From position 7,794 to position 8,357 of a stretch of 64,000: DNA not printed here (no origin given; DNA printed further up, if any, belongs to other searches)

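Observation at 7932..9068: Candidate new defence or counter-defence module: small Zn-ribbon protein translationally coupled to an ADP-ribosylglycohydrolase, directly behind McrBC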

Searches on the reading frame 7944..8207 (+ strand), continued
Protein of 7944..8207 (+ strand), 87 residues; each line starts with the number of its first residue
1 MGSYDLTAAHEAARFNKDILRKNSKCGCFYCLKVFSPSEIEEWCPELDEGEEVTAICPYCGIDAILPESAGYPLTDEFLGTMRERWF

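Call 35: search_protein_families(library=pfam, proteins=[L031:300-1082:+, L055:2848-3963:+, L065:146-946:+, L035:2920-3885:+, L004:1794-2579:+, L017:821-1498:+, L006:1248-2420:+, L022:3354-4217:+], max_evalue=0.1)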
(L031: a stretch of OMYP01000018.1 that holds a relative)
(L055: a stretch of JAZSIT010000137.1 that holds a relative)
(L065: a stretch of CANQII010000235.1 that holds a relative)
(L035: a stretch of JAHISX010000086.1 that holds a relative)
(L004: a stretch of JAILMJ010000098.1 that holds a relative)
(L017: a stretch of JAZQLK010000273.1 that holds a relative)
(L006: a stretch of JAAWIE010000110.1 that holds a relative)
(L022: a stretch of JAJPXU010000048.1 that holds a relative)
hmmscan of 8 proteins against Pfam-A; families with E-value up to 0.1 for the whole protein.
L031:300-1082:+ (260 aa): 0 families

L055:2848-3963:+ (371 aa): 1 family
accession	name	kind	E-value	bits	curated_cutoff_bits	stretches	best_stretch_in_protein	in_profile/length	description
PF09783.14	Vac_ImportDeg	-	0.091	13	27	0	59-111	28-83/162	Vacuolar import and degradation protein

L065:146-946:+ (266 aa): 0 families

L035:2920-3885:+ (321 aa): 1 family
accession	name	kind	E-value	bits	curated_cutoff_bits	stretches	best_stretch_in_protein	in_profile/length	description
PF21189.3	PHA02142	-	0.068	14.1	27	0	50-73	39-62/92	PHA02142 OB-fold domain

L004:1794-2579:+ (261 aa): 0 families

L017:821-1498:+ (225 aa): 1 family
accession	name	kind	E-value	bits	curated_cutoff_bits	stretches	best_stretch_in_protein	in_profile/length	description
PF10716.14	NdhL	-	0.066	13.6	25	0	37-68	7-38/76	NADH dehydrogenase transmembrane subunit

L006:1248-2420:+ (390 aa): 1 family
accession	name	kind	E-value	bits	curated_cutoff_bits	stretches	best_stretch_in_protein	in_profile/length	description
PF03747.19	ADP_ribosyl_GH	-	9.9e-66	222.8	26.2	1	19-331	1-286/287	ADP-ribosylglycohydrolase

L022:3354-4217:+ (287 aa): 1 family
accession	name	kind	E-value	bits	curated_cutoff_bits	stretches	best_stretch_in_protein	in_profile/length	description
PF05616.18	Neisseria_TspB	-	0.015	14.2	20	1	150-207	207-266/517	Neisseria meningitidis TspB protein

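Call 36: find_encoding_contigs(protein=P0033, flank=6000, max_places=3)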
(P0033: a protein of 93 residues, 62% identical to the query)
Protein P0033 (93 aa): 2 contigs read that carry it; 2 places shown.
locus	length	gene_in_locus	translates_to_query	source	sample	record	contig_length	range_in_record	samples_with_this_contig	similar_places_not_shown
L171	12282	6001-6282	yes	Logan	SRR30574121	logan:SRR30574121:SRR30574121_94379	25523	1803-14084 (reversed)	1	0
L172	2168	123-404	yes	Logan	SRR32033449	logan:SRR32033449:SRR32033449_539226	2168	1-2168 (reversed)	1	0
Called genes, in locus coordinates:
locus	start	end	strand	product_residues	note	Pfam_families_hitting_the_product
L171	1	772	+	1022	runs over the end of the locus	PF04851:ResIII, PF00270:DEAD (weak), PF19778:RE_endonuc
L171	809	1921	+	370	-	-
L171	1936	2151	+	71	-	-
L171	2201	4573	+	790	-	PF00004:AAA (faint), PF28530:DUF8426, PF07728:AAA_5, PF28529:McrB_lid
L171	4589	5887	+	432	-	PF10117:McrBC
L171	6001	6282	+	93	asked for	-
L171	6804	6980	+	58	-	-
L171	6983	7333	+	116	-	PF14198:TnpV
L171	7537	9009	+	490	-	-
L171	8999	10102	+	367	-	-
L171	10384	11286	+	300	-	PF07751:Abi_2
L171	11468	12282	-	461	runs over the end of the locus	PF13560:HTH_31 (weak), PF13744:HTH_37 (faint), PF01381:HTH_3, PF07804:HipA_C (faint), PF12844:HTH_19 (faint)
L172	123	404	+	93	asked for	-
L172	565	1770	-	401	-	PF01548:DEDD_Tnp_IS110, PF02371:Transposase_20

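Call 37: find_encoding_contigs(protein=P0027, flank=6000, max_places=3)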
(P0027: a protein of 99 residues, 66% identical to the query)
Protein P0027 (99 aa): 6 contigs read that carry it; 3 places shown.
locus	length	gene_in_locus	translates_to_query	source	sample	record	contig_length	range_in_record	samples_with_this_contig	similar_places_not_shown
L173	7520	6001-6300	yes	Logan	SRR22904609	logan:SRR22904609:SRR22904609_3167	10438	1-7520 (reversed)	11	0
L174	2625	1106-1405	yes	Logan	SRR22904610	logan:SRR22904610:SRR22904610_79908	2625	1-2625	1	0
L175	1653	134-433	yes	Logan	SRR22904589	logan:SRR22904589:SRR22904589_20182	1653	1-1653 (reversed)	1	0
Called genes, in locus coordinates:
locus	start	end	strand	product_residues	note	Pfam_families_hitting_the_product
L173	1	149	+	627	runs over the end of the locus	PF19263:DUF5906, PF03288:Pox_D5 (weak)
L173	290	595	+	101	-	-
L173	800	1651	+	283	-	-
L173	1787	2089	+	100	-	-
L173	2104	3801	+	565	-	PF00239:Resolvase, PF07508:Recombinase, PF13408:Zn_ribbon_recom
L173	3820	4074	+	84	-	-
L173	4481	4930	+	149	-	PF04326:SLFN_AlbA_2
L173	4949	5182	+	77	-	-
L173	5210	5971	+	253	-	-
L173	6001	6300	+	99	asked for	-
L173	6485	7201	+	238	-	-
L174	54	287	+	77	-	-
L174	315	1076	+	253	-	-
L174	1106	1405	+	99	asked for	-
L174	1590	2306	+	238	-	-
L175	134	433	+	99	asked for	-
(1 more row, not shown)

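Call 38: find_encoding_contigs(protein=P0040, flank=6000, max_places=3)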
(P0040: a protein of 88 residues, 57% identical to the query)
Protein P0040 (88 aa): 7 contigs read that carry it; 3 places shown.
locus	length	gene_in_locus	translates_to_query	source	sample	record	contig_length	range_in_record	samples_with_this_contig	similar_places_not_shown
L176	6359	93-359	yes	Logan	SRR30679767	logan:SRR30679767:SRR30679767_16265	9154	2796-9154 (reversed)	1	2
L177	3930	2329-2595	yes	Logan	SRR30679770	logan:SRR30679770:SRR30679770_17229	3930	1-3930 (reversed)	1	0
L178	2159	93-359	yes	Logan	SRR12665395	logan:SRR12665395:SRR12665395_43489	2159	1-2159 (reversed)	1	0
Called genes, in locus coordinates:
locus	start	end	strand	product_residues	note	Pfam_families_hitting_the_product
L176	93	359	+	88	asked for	-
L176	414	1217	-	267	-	-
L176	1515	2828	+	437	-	-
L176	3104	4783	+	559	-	PF17201:Cache_3-Cache_2, PF17203:sCache_3_2 (weak), PF17202:sCache_3_3, PF00672:HAMP (weak), PF18947:HAMP_2 (weak), PF00015:MCPsignal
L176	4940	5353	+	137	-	PF12663:DUF3788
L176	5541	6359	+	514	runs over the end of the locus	PF00015:MCPsignal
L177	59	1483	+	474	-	PF04326:SLFN_AlbA_2, PF13749:HATPase_c_4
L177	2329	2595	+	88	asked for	-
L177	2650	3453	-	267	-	-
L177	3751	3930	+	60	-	?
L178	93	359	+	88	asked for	-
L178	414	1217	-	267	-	-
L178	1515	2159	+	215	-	?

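Call 39: search_dna_similar(query=window:7944-8207:+, collection=phages, mode=protein, max_evalue=0.001, max_rows=30)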
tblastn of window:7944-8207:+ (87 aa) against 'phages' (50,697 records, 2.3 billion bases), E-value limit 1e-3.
Records with a match: 3; places in all: 3; records where one place covers at least 80% of the query: 3.
Best place of each record, by identity: <60% 3.
By first word of the organism name: Bacteriophage 1; uncultured 1; Blautia 1.
By host as written in the record: - 2; Blautia sp. 1.
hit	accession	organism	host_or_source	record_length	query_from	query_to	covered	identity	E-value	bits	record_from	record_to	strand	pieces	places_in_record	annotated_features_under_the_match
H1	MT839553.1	Bacteriophage sp.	human fecal samples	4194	6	87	94%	41.5%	2e-16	78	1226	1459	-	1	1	record has no annotation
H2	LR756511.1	uncultured phage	metagenomic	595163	2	87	99%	36.0%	2e-10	61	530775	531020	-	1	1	record has no annotation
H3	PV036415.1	Blautia phage NatCom_2932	Blautia sp.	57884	5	87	95%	35.3%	6e-12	65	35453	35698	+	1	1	hypothetical protein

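Call 40: search_dna_similar(query=window:7944-8207:+, collection=plasmids, mode=protein, max_evalue=0.001, max_rows=30)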
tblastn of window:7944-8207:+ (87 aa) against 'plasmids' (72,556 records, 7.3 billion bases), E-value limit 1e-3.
Records with a match: 34; places in all: 34; records where one place covers at least 80% of the query: 32.
Best place of each record, by identity: <60% 34.
By first word of the organism name: Bacillus 14; Mycobacterium 6; Priestia 4; Mycolicibacterium 3; Sinorhizobium 3; Enterococcus 2; Pontibacter 1; Pigmentibacter 1.
By predicted mobility (MOB-suite, as given by PLSDB): non-mobilizable 21; mobilizable 7; conjugative 6.
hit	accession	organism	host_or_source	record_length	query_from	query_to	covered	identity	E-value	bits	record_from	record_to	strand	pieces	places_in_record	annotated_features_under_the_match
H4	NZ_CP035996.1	Bacillus mycoides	cell culture,soil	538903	9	87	91%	51.9%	3e-19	87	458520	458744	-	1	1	hypothetical protein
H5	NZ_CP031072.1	Bacillus mycoides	cell culture,soil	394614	9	87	91%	51.9%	4e-19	87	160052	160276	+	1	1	hypothetical protein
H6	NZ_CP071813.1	Bacillus mycoides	cell culture,soil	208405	9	87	91%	51.9%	4e-19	87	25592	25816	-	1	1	hypothetical protein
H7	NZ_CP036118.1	Bacillus mycoides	cell culture,soil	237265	9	87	91%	51.9%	4e-19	87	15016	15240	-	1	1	hypothetical protein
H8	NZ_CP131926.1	Bacillus mycoides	whole organism,soil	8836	8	87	92%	51.3%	3e-19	87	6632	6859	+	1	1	cytoplasmic protein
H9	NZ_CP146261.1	Priestia megaterium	Nicotiana tabacum L.,Cell ...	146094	9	87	91%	50.6%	1e-20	91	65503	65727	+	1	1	hypothetical protein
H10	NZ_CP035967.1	Bacillus mycoides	cell culture,soil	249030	9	87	91%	50.6%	5e-18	83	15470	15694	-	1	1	none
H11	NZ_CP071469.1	Priestia megaterium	whole organism,Hypersaline environment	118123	6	87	94%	48.8%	5e-20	89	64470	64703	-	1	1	cytoplasmic protein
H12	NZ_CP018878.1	Priestia megaterium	Camellia oleifera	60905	6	87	94%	48.8%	3e-19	87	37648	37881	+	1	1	cytoplasmic protein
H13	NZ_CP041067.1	Priestia megaterium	cell culture,soil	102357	6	87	94%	48.8%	3e-19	87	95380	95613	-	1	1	cytoplasmic protein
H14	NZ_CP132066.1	Bacillus mycoides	whole organism,soil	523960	9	87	91%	49.4%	2e-19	87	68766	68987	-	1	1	cytoplasmic protein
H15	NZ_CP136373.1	Bacillus mycoides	whole organism,soil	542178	9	87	91%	49.4%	2e-19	87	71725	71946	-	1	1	cytoplasmic protein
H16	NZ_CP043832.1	Bacillus sp. BS98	oyster,whole organism,intestinal tract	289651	9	87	91%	49.4%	1e-18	85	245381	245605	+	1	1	hypothetical protein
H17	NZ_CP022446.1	Bacillus cereus C1L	whole organism,rhizosphere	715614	9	87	91%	49.4%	2e-18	85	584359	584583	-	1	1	cytoplasmic protein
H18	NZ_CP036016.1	Bacillus toyonensis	cell culture,soil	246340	9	87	91%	49.4%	3e-18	84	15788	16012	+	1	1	hypothetical protein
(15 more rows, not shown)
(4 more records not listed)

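Call 41: get_annotated_region(hit=H8, flank=5000)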
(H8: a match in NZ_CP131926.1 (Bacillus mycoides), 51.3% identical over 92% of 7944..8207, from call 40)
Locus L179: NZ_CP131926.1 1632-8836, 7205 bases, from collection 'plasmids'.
description: Bacillus mycoides strain PAMC 29627 plasmid unnamed2, complete sequence
organism: Bacillus mycoides (NCBI taxid 1405)
taxonomy: Bacteria; Bacillota; Bacilli; Bacillales; Bacillaceae; Bacillus; Bacillus mycoides
host: -; source: whole organism,soil; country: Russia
typing (MOB-suite, as given by PLSDB): mobilizable; replicon rep_cluster_1832; relaxase MOBV
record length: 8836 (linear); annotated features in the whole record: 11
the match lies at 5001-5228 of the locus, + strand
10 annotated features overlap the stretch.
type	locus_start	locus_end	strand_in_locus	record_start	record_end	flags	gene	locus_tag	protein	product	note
CDS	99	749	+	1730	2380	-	-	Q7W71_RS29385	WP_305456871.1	MarR family transcriptional regulator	-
CDS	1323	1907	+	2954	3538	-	-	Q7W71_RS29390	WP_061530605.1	hypothetical protein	-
CDS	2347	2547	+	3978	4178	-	-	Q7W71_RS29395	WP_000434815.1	cold-shock protein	-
CDS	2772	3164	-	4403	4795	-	-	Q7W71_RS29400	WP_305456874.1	hypothetical protein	-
CDS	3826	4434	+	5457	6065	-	-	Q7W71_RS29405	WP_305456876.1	DUF3967 domain-containing protein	-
CDS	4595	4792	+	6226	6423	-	-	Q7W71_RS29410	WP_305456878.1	hypothetical protein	-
CDS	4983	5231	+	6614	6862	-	-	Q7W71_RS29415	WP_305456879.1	cytoplasmic protein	-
CDS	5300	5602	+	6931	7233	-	-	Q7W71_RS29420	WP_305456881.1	hypothetical protein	-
CDS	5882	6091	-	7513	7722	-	-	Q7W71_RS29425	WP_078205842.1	hypothetical protein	-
CDS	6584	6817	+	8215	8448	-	-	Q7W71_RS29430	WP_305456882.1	hemolysin XhlA family protein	-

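Call 42: get_annotated_region(hit=H3, flank=5000)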
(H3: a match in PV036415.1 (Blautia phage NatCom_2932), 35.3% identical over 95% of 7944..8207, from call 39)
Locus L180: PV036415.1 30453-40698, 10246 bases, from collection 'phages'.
description: Blautia phage NatCom_2932, complete genome.
organism: Blautia phage NatCom_2932 (NCBI taxid 3403518)
taxonomy: Viruses; Duplodnaviria; Heunggongvirae; Uroviricota; Caudoviricetes; Ca. Heliusvirales
host: Blautia sp.; source: human feces; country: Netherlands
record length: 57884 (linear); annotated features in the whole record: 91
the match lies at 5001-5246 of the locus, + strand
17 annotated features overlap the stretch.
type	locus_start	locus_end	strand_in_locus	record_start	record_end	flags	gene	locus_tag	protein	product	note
CDS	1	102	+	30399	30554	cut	-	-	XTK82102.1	hypothetical protein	-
CDS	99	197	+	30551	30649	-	-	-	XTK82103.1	hypothetical protein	-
CDS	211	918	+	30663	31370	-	-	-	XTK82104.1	head maturation protease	-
CDS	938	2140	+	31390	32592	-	-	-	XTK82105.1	major head protein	-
CDS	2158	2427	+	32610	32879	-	-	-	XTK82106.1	hypothetical protein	-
CDS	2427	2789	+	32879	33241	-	-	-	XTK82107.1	head closure Hc1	-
CDS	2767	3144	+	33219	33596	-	-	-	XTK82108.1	hypothetical protein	-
CDS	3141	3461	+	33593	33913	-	-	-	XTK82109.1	hypothetical protein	-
CDS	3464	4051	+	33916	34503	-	-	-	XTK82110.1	major tail protein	-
CDS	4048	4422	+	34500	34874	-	-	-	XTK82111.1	hypothetical protein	-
CDS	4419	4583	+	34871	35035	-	-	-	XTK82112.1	hypothetical protein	-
CDS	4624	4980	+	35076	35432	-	-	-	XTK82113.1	hypothetical protein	-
CDS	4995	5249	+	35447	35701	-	-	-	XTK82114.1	hypothetical protein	-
CDS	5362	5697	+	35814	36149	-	-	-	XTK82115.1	hypothetical protein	-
CDS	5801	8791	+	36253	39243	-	-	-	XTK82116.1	tail length tape measure protein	-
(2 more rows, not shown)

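Call 43: get_annotated_region(hit=H12, flank=5000)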
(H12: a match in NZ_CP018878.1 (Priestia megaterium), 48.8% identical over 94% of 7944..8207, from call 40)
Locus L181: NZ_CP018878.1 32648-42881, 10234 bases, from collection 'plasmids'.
description: Priestia megaterium strain JX285 plasmid 5, complete sequence
organism: Priestia megaterium (NCBI taxid 1404)
taxonomy: Bacteria; Bacillota; Bacilli; Bacillales; Bacillaceae; Priestia; Priestia megaterium
host: -; source: Camellia oleifera; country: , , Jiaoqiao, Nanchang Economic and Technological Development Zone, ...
typing (MOB-suite, as given by PLSDB): non-mobilizable; replicon rep_cluster_385
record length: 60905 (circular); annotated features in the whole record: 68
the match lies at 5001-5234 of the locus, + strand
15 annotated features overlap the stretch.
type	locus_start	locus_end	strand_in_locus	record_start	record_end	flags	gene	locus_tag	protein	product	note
CDS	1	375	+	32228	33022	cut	-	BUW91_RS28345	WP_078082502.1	DUF2935 domain-containing protein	-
CDS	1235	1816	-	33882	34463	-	-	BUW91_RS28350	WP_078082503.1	VanZ family protein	GO:0071555 - cell wall organization [Evidence IEA]; GO:0046677 - response to antibiotic [Evidence IEA]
CDS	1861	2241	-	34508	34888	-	-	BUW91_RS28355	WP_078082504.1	hypothetical protein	-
CDS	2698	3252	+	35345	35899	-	lepB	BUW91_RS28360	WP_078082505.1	signal peptidase I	GO:0009306 - protein secretion [Evidence IEA]; GO:0006465 - signal peptide processing [Evidence IEA]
CDS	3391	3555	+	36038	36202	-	-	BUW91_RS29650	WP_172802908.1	hypothetical protein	-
CDS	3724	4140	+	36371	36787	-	-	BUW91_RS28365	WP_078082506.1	hypothetical protein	-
CDS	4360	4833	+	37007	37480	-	-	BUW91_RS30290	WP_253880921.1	DUF3574 domain-containing protein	-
CDS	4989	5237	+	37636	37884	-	-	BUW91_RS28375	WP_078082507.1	cytoplasmic protein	-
CDS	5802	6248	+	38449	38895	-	-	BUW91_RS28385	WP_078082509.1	hypothetical protein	-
CDS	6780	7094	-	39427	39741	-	-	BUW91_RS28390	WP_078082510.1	thioredoxin domain-containing protein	-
CDS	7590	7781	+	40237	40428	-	-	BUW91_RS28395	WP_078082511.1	hypothetical protein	-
CDS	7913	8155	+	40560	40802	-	-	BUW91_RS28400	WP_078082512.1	hypothetical protein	-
CDS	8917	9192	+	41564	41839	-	-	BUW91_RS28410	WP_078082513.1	DUF4190 domain-containing protein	-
CDS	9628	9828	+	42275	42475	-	-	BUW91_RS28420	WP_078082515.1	hypothetical protein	-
CDS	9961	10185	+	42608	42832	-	-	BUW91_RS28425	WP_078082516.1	hypothetical protein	-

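Call 53: search_protein_representatives(alignment_id=A1)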
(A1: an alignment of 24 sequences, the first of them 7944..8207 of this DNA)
Query: 24 sequences, 84 profile positions. Proteins with E-value up to 0.001 (for the whole library): 4268; up to 1e-10: 2758; up to 1e-30: 37. The best 150 are listed.
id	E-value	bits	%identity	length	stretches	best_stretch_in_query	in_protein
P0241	6.4e-48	176.9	-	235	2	5-84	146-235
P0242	3.8e-46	171.2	-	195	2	4-84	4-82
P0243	4.2e-44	164.6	-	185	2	2-84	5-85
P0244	3.8e-39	148.7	-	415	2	6-84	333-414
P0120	5.4e-37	141.9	-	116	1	2-84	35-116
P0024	4.2e-35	135.8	-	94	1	1-84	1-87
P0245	3.0e-34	133.1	-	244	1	7-84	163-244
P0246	3.6e-34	132.8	-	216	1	7-84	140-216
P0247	4.2e-34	132.6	-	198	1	3-84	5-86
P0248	4.5e-34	132.5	-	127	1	4-84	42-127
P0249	1.1e-33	131.2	-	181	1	3-84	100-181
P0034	1.2e-33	131.1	-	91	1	1-84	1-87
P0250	1.5e-33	130.8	-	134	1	4-84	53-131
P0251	2.0e-33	130.4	-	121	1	3-84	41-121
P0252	3.1e-33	129.8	-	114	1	3-84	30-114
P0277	1.7e-30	121.1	-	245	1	1-83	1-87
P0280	3.0e-30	120.2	-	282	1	4-83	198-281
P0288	8.9e-30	118.7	-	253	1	3-84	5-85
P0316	1.0e-28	115.3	-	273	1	3-83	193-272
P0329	1.9e-28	114.5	-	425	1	3-84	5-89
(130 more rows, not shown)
